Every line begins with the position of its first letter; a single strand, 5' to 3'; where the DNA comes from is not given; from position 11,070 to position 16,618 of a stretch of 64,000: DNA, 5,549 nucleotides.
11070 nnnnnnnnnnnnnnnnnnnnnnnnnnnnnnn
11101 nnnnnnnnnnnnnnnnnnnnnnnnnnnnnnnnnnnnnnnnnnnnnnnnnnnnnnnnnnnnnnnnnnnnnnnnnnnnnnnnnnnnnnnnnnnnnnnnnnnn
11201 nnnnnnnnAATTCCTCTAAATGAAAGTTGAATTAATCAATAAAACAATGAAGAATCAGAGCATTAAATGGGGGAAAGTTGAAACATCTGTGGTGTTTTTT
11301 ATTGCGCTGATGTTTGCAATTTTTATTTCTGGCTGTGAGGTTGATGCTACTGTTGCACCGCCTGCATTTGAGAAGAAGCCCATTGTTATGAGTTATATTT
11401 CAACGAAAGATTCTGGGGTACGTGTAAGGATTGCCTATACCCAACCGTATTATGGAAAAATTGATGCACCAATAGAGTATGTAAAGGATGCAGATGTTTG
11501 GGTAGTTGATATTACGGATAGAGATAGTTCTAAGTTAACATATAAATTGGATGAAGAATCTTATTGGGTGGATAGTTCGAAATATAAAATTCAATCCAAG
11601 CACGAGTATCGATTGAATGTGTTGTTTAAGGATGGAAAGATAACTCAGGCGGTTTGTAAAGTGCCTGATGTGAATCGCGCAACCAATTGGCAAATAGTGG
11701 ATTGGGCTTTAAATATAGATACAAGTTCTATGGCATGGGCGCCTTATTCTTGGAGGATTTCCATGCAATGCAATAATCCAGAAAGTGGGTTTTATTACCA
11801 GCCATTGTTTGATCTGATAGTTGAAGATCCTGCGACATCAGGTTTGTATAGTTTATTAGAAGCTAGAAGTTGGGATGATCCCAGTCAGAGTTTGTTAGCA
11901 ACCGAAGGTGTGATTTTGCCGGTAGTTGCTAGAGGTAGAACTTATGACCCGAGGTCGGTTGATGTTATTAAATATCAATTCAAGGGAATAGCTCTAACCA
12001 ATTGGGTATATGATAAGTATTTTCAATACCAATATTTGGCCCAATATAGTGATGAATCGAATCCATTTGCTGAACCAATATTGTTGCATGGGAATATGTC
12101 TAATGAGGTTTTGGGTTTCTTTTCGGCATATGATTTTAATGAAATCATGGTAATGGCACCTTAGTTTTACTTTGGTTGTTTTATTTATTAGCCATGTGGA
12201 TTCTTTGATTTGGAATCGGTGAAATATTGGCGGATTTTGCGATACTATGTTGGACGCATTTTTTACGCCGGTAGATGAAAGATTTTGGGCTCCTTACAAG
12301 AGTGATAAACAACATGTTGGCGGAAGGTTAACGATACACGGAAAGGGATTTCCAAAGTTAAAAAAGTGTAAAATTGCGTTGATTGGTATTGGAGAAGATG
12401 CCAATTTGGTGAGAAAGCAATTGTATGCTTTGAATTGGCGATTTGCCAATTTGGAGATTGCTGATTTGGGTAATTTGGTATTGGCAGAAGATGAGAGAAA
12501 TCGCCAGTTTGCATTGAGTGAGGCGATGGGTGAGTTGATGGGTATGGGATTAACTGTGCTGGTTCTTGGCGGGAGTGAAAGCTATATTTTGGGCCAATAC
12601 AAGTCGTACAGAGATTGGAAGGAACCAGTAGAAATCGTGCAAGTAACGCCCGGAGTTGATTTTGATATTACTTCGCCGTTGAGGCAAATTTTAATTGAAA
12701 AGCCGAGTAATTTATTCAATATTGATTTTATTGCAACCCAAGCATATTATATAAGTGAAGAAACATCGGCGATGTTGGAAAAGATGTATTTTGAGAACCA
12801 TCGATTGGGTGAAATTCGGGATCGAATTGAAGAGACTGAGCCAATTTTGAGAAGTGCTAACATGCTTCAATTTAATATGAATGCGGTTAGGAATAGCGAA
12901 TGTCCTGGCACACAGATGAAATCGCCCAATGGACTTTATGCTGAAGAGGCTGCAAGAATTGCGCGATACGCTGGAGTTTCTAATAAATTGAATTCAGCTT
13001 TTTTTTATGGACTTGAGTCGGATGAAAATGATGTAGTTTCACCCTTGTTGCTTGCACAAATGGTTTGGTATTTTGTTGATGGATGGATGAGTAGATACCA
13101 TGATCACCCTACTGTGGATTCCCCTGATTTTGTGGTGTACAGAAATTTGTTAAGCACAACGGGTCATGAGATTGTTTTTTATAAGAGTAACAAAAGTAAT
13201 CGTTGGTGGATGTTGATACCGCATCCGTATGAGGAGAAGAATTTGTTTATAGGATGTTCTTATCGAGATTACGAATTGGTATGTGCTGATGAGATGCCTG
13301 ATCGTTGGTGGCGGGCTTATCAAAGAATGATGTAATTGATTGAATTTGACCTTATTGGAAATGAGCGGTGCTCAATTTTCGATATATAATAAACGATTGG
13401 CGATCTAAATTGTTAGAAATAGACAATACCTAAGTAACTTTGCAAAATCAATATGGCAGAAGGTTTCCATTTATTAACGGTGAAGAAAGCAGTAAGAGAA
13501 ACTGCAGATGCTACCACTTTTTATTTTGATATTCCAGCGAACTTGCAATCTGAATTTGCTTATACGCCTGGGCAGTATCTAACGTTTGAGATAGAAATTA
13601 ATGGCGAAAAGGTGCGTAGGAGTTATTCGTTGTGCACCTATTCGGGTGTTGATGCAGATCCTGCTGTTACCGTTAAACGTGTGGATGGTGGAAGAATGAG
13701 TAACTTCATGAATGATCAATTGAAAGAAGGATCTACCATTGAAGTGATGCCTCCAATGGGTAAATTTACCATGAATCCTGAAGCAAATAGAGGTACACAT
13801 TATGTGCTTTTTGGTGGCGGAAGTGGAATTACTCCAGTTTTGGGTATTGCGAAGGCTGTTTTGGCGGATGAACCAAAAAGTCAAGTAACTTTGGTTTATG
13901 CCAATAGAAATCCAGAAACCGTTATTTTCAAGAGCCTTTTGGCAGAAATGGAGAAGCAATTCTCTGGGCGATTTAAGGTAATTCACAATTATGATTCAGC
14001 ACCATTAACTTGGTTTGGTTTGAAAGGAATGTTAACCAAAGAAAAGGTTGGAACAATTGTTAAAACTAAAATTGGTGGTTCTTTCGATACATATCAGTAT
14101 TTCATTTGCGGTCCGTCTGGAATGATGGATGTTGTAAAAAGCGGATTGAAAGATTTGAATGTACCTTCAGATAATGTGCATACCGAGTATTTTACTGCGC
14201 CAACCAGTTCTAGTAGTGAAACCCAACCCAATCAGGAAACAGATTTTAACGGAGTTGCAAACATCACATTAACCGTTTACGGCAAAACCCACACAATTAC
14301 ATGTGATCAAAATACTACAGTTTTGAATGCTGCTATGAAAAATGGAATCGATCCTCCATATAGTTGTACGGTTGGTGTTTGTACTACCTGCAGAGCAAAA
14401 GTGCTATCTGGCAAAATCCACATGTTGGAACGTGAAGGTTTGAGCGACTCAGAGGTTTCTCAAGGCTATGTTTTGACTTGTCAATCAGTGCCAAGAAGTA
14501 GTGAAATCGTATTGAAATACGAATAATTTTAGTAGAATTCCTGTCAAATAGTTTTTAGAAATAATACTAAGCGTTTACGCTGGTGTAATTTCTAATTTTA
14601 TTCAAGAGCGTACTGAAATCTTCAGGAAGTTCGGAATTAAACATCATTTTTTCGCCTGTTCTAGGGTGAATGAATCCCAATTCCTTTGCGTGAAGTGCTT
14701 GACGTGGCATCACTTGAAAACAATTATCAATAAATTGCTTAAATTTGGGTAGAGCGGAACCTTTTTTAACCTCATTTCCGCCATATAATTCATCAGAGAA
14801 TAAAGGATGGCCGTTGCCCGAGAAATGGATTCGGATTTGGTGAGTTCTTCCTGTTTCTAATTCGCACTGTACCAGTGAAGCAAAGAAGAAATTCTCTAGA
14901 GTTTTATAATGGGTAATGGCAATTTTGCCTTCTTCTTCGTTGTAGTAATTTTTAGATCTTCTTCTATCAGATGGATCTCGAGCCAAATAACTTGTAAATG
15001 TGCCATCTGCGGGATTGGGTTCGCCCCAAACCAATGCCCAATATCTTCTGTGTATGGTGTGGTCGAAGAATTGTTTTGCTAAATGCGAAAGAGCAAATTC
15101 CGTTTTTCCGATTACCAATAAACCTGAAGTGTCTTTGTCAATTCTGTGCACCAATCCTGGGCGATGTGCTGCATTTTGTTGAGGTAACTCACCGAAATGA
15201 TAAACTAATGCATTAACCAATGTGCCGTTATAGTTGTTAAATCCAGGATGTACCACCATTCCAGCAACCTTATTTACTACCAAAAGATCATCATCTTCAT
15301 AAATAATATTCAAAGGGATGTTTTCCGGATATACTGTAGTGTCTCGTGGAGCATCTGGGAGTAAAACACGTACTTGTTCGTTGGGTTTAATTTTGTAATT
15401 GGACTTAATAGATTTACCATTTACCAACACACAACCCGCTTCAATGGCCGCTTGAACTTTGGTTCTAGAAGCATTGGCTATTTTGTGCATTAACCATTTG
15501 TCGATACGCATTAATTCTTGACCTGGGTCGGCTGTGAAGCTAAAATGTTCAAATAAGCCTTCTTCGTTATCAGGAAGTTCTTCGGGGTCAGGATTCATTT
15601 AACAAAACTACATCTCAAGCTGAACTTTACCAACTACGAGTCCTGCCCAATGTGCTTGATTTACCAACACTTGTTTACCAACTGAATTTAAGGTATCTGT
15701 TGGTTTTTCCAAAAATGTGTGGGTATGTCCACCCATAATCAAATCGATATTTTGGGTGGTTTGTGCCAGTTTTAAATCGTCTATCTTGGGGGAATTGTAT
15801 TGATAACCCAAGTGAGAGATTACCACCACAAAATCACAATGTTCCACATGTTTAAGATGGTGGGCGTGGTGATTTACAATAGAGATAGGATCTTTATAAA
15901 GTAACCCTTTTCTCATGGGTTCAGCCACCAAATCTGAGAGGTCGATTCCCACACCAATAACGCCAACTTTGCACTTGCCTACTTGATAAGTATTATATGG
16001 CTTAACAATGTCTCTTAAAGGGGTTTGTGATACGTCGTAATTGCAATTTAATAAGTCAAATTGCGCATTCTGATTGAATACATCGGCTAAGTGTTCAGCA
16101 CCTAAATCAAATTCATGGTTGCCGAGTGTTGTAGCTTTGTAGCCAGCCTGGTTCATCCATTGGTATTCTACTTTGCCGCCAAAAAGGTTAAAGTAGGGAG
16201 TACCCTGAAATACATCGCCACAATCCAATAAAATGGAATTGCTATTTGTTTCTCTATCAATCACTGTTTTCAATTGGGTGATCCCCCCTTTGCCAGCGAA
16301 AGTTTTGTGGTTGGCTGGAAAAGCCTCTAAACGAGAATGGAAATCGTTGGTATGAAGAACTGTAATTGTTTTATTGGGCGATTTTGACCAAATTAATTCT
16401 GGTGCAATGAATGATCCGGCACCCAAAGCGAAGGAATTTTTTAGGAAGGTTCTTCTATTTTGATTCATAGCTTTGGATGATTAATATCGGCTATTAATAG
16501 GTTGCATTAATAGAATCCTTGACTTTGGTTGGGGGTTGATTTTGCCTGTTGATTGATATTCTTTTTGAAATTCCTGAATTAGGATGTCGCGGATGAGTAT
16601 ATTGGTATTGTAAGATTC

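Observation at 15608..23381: Contiguous locus that looks built for scavenging extracellular nucleic acid: split 5'-nucleotidase, T9SS LTD protein, TonB-dependent receptor, T9SS endonuclease I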

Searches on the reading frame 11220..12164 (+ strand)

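Call 76: search_protein_families(library=pfam, proteins=[window:11220-12164:+], max_evalue=0.0001)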
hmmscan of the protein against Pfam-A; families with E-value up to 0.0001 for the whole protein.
window:11220-12164:+ (314 aa): 1 family
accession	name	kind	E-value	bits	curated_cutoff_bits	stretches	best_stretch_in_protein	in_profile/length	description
PF14054.11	DUF4249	-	9.4e-14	52.1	28.5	1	50-305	12-264/269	Domain of unknown function (DUF4249)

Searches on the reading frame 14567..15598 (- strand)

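Call 3: search_protein_families(library=pfam, proteins=[window:14567-15598:-], max_evalue=0.01)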
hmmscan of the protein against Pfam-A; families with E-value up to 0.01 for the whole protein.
window:14567-15598:- (343 aa): 2 families
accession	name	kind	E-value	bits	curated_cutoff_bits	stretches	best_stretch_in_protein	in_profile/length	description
PF00849.27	PseudoU_synth_2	-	2.7e-33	115.8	26.8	1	104-260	1-151/152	RNA pseudouridylate synthase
PF01479.30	S4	-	2.7e-10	40.2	22.8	1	30-76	1-48/48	S4 domain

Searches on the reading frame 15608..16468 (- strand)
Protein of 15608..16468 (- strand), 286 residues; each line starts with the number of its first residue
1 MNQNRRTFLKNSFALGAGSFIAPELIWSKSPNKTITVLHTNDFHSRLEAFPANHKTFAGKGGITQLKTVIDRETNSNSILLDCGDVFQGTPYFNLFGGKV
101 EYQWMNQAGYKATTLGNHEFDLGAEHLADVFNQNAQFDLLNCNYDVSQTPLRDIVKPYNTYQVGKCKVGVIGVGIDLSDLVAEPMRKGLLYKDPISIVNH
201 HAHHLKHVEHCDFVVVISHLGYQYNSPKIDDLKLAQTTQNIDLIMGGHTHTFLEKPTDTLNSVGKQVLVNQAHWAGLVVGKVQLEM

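Call 3: search_protein_families(library=pfam, proteins=[window:15608-16468:-], max_evalue=0.01)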
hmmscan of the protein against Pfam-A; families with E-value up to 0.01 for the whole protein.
window:15608-16468:- (286 aa): 1 family
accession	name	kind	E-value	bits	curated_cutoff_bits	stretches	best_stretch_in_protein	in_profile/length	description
PF00149.33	Metallophos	-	3.1e-14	54.3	21.5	1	36-251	2-190/191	Calcineurin-like phosphoesterase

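Call 4: search_protein_families(library=ncbifam, proteins=[window:15608-16468:-], max_evalue=0.01)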
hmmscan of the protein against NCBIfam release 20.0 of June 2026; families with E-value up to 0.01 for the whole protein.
window:15608-16468:- (286 aa): 14 families
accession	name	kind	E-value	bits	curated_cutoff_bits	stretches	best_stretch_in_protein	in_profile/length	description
NF007109.1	PRK09558.1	equivalog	4.1e-29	101.7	600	1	26-250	27-256/550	bifunctional UDP-sugar hydrolase/5'-nucleotidase UshA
NF006937.0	PRK09419.1-4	equivalog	2.8e-27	94.6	2554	1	30-283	643-907/1411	multifunctional 2',3'-cyclic-nucleotide 2'-phosphodiesterase/3'-nucleotidase/5'-nucleotidase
NF006934.0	PRK09419.1-1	subfamily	6.2e-26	90.3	1646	1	32-284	628-872/1174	multifunctional 2',3'-cyclic-nucleotide 2'-phosphodiesterase/3'-nucleotidase/5'-nucleotidase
NF006935.0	PRK09419.1-2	equivalog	7.2e-25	86.8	2801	1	32-283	666-928/1445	multifunctional 2',3'-cyclic-nucleotide 2'-phosphodiesterase/3'-nucleotidase/5'-nucleotidase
TIGR01530.1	nadN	equivalog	2.3e-24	85.9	436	1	35-267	1-231/550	NAD nucleotidase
TIGR04486.1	thiosulf_SoxB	equivalog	4.6e-24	84.6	550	1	44-285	98-329/556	thiosulfohydrolase SoxB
NF040549.1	Nt5e_LPXTG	exception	1.3e-21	76.6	1050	1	29-227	93-291/731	cell surface ecto-5'-nucleotidase Nt5e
NF006938.0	PRK09420.1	equivalog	5.2e-17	61.5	486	1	30-253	20-263/648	bifunctional 2',3'-cyclic-nucleotide 2'-phosphodiesterase/3'-nucleotidase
TIGR01390.1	CycNucDiestase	equivalog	4.7e-15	55.1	883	1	36-253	4-241/626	2',3'-cyclic-nucleotide 2'-phosphodiesterase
NF041198.1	UshA_like_PCGU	equivalog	1.2e-13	50.5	275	1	102-263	98-249/519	UshA-like (seleno)protein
NF008871.0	PRK11907.1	equivalog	8.6e-13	47.3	1266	1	35-251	116-353/814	bifunctional 2',3'-cyclic-nucleotide 2'-phosphodiesterase/3'-nucleotidase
NF006936.0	PRK09419.1-3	equivalog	2.2e-12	45.5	2542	1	34-146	58-180/1212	multifunctional 2',3'-cyclic-nucleotide 2'-phosphodiesterase/3'-nucleotidase/5'-nucleotidase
NF006933.0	PRK09418.1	equivalog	2.7e-08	32.4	1419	1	35-144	40-164/780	bifunctional 2',3'-cyclic-nucleotide 2'-phosphodiesterase/3'-nucleotidase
NF047875.1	5nuc_LPXTG_Strp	exception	9.8e-05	21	1050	1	30-130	27-139/684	surface-anchored 5'-nucleotidase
